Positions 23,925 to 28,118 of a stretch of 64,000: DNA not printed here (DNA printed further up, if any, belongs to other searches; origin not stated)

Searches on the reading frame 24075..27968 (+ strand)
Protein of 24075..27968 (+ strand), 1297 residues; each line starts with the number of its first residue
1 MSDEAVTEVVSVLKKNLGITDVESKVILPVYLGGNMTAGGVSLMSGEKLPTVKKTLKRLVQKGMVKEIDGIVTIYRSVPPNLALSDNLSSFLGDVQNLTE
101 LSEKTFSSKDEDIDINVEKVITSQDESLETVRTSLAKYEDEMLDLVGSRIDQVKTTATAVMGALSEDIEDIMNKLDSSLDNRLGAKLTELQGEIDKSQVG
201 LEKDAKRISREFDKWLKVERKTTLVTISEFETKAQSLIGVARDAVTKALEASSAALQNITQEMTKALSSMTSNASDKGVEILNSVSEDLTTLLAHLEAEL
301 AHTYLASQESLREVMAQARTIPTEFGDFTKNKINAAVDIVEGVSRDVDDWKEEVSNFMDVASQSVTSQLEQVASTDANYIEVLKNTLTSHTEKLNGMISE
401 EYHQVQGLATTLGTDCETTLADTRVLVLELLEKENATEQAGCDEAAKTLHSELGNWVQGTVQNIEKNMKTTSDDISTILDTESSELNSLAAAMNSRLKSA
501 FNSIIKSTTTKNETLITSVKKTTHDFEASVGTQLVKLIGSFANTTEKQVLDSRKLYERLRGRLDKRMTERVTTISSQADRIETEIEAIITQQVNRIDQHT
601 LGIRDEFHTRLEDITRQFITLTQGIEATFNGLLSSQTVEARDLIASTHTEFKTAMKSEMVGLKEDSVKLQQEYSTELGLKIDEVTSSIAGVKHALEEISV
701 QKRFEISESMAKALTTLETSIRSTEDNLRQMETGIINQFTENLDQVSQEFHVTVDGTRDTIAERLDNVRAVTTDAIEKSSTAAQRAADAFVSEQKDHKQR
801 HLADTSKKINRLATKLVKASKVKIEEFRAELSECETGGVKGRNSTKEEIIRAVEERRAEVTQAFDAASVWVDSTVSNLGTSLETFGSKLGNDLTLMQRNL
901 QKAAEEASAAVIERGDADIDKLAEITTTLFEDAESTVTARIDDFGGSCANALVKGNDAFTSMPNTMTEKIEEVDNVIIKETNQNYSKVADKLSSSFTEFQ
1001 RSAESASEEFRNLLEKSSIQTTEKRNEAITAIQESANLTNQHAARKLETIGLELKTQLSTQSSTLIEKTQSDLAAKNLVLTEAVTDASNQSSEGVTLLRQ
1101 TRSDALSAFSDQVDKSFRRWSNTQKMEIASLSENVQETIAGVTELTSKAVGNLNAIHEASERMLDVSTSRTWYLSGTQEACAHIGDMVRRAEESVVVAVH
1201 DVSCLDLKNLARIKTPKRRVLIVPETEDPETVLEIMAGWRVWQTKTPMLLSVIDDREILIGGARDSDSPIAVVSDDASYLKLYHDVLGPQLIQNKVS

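Call 9: search_protein_families(library=pfam, proteins=[window:24075-27968:+], max_evalue=0.0001)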
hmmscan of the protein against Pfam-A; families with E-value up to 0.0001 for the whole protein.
window:24075-27968:+ (1297 aa): 2 families
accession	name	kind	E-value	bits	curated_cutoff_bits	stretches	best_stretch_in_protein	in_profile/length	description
PF01442.23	Apolipoprotein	-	2e-21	77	90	1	228-410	14-175/190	Apolipoprotein A1/A4/E domain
PF01978.25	TrmB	-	1.1e-08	35.2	25.6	1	13-81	1-68/68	Sugar-specific transcriptional regulator TrmB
